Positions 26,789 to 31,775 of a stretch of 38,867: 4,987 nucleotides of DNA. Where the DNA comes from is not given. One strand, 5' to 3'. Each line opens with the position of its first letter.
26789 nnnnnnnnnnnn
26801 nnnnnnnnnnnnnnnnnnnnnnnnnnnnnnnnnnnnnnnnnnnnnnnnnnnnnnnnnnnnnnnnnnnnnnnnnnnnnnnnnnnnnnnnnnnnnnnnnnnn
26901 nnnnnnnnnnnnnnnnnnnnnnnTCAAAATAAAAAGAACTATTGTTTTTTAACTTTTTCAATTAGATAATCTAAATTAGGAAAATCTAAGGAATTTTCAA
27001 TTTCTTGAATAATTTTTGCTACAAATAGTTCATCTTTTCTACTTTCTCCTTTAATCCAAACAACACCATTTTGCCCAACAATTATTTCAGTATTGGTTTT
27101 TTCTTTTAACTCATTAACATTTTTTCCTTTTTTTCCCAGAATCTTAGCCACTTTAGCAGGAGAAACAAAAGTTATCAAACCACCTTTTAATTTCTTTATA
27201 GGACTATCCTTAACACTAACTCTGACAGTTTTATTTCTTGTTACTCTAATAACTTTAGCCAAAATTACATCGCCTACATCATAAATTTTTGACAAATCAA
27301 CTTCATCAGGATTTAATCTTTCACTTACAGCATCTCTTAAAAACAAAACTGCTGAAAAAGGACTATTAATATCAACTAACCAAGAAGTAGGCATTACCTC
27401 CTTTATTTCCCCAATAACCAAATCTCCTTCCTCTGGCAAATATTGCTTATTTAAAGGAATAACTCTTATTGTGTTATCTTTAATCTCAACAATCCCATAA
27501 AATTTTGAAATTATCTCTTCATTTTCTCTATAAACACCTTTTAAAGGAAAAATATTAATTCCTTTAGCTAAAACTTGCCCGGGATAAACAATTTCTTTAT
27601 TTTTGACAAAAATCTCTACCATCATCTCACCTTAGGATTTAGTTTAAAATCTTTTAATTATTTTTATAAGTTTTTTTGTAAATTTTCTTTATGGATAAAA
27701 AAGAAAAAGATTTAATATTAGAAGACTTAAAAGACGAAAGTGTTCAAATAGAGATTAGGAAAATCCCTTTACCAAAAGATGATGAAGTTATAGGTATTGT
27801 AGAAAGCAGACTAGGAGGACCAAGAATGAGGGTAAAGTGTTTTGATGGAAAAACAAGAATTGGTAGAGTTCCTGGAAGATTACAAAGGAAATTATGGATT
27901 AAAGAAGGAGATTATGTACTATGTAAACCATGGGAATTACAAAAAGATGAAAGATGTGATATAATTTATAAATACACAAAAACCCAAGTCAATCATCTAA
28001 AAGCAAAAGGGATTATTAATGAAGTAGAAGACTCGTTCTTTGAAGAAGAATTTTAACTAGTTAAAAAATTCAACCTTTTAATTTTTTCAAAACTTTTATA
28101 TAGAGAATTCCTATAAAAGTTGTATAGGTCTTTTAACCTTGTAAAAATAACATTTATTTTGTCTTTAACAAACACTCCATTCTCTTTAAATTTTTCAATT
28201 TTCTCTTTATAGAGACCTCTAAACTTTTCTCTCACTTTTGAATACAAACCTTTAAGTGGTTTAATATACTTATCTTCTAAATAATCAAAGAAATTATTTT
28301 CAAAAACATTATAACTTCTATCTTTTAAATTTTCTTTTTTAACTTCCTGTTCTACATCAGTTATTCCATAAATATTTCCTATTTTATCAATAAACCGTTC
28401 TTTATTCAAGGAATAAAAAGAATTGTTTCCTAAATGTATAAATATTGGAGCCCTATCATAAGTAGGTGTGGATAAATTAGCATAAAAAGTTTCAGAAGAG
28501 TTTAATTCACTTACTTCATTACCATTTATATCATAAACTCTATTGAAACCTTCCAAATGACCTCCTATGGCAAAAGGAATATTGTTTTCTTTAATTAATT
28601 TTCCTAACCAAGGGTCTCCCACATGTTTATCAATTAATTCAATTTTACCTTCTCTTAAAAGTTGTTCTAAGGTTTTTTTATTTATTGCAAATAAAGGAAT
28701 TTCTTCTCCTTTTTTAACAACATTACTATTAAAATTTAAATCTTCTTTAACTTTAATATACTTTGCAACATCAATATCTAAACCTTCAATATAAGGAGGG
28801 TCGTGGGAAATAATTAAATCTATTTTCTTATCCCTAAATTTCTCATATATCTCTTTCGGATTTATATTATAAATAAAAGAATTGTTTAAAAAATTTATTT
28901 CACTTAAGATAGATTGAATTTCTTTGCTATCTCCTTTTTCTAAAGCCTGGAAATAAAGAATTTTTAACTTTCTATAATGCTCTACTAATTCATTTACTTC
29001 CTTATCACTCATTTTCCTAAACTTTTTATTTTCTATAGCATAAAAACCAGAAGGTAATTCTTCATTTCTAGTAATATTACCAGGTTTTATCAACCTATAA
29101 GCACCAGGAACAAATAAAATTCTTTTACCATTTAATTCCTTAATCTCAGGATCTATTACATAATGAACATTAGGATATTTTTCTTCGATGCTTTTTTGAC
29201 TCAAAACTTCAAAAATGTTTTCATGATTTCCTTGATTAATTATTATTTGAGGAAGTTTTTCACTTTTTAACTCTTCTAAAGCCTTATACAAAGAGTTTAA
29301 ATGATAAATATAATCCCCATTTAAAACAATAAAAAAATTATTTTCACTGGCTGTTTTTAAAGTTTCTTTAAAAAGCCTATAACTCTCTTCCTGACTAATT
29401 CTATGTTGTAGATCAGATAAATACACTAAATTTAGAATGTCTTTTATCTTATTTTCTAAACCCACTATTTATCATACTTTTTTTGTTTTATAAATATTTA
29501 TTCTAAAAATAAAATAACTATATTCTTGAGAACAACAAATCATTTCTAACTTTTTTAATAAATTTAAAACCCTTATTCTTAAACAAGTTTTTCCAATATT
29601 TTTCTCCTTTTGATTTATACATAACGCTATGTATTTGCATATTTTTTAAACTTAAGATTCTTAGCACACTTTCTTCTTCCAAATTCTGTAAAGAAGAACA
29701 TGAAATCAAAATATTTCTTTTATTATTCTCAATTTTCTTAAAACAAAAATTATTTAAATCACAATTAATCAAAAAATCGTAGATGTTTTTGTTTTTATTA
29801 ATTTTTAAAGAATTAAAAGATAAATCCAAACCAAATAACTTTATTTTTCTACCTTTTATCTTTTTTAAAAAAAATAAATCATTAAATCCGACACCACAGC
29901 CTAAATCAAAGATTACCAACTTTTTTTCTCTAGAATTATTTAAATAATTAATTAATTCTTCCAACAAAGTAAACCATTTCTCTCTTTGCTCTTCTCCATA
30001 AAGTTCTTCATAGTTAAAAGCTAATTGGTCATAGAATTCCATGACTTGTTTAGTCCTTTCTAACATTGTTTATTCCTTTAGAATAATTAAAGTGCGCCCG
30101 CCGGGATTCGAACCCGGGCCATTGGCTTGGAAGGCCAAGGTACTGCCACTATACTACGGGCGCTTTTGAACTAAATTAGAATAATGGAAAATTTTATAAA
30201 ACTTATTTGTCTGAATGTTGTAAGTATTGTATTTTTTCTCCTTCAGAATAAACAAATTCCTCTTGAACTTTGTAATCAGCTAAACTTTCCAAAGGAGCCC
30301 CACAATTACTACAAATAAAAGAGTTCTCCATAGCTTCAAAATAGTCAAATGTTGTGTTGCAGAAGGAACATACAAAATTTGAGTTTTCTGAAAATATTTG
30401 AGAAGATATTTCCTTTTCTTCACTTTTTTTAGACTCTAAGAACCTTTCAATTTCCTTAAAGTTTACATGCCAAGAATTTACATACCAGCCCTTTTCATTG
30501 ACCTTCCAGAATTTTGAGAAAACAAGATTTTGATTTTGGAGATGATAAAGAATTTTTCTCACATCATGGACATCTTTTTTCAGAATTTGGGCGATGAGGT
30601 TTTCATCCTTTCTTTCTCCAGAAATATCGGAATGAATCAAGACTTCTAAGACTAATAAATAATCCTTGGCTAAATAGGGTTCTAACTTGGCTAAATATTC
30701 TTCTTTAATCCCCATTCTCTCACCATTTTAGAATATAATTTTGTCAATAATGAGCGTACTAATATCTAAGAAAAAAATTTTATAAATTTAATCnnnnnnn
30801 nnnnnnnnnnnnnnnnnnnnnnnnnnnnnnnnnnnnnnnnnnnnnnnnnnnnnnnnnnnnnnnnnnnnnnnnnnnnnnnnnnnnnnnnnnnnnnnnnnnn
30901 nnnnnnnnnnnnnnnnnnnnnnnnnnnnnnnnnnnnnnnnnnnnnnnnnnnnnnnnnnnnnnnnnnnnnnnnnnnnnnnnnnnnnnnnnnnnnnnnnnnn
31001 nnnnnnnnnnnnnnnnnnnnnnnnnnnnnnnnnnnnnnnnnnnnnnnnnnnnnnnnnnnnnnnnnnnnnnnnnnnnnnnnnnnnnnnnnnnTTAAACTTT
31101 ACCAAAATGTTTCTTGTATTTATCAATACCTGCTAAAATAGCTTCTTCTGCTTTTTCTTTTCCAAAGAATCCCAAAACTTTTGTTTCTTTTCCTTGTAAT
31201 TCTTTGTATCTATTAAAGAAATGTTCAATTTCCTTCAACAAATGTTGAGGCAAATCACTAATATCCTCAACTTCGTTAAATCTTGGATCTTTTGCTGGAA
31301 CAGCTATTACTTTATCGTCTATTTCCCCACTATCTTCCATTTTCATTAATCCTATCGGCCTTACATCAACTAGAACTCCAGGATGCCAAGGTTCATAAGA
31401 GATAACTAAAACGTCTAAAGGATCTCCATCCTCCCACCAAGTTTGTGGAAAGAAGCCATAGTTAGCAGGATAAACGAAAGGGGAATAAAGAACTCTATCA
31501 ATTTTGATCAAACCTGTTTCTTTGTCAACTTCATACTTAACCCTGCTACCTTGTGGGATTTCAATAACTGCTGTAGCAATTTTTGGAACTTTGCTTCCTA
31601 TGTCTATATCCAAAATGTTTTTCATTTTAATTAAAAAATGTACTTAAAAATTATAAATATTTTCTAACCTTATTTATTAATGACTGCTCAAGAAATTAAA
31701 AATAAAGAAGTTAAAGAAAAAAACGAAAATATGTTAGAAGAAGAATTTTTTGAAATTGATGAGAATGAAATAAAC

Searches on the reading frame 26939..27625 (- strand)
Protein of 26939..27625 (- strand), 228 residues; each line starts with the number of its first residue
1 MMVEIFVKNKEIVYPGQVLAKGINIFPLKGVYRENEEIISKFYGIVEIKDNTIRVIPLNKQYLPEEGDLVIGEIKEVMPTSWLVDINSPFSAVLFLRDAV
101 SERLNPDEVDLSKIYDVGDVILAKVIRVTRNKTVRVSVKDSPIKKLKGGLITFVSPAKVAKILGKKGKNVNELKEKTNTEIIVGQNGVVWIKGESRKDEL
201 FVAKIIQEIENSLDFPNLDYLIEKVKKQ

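Call 12: search_protein_families(library=pfam, proteins=[window:26939-27625:-], max_evalue=0.001)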
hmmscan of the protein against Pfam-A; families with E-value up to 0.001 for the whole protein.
window:26939-27625:- (228 aa): 5 families
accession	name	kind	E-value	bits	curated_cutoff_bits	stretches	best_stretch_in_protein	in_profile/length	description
PF21266.3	RRP4_S1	-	8.1e-12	45.6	27.3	1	62-125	2-71/73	RRP4, S1 domain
PF15985.11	KH_6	-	5.6e-09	36.6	27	1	152-195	5-45/47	KH domain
PF22625.2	ECR1_N_2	-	1.5e-08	34.7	27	1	11-58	2-50/51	Exosome RNA binding protein RRP4 N-terminal domain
PF00013.35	KH_1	-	4.4e-07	30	21.5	1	154-197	6-55/66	KH domain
PF21262.3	RRP40_S1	-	0.00025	21.3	27.1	0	62-95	1-34/83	Exosome complex component RRP40, S1 domain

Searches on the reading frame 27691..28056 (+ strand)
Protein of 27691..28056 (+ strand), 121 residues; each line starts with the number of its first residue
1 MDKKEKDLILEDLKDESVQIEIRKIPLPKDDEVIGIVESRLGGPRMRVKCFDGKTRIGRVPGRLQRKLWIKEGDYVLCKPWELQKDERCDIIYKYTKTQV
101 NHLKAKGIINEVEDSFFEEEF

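Call 91: search_protein_families(library=pfam, proteins=[window:27691-28056:+], max_evalue=0.001)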
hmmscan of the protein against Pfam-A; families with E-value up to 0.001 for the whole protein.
window:27691-28056:+ (121 aa): 1 family
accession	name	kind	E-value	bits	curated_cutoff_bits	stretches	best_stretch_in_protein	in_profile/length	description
PF01176.25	eIF-1a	-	6.2e-20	71.1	30.2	1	32-94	2-64/64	Translation initiation factor 1A / IF-1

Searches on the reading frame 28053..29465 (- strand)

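Call 12: search_protein_families(library=pfam, proteins=[window:28053-29465:-], max_evalue=0.001)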
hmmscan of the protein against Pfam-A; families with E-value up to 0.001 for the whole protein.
window:28053-29465:- (470 aa): 1 family
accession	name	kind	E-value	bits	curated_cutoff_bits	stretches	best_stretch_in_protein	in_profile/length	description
PF00149.33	Metallophos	-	6.7e-09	36.9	21.5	1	14-140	4-135/191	Calcineurin-like phosphoesterase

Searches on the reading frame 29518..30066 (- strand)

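Call 76: search_protein_families(library=pfam, proteins=[window:29518-30066:-], max_evalue=0.001)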
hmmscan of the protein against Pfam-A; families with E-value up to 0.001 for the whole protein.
window:29518-30066:- (182 aa): 1 family
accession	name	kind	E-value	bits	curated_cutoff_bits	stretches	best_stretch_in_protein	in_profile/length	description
PF13649.12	Methyltransf_25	-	0.00066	20.8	27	0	52-137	1-85/97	Methyltransferase domain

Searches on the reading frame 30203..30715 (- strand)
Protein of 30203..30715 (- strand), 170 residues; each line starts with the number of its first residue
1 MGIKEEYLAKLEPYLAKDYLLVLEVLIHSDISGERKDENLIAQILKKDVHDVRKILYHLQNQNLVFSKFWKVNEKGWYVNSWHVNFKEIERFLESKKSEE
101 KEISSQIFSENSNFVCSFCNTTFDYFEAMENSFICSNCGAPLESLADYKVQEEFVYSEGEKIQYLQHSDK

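Call 91: search_protein_families(library=pfam, proteins=[window:30203-30715:-], max_evalue=0.001)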
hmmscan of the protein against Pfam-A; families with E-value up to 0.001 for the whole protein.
window:30203-30715:- (170 aa): 2 families
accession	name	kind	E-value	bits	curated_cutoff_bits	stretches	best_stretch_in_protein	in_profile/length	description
PF02002.24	TFIIE_alpha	-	2.8e-09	37.2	22.9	1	19-99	15-91/105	TFIIE alpha subunit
PF08271.17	Zn_Ribbon_TF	-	5.4e-06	26.3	29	1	114-143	1-30/43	TFIIB zinc-binding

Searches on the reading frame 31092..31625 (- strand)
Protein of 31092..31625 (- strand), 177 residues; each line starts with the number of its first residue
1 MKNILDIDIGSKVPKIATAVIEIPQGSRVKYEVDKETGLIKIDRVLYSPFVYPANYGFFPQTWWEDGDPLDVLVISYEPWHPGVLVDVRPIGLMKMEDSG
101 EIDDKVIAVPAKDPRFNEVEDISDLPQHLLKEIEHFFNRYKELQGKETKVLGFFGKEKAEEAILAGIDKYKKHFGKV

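Call 91: search_protein_families(library=pfam, proteins=[window:31092-31625:-], max_evalue=0.001)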
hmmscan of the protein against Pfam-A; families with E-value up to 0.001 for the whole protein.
window:31092-31625:- (177 aa): 1 family
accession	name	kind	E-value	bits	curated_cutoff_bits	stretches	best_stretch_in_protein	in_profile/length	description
PF00719.24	Pyrophosphatase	-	6.8e-63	211.5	23.5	1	19-171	1-153/153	Inorganic pyrophosphatase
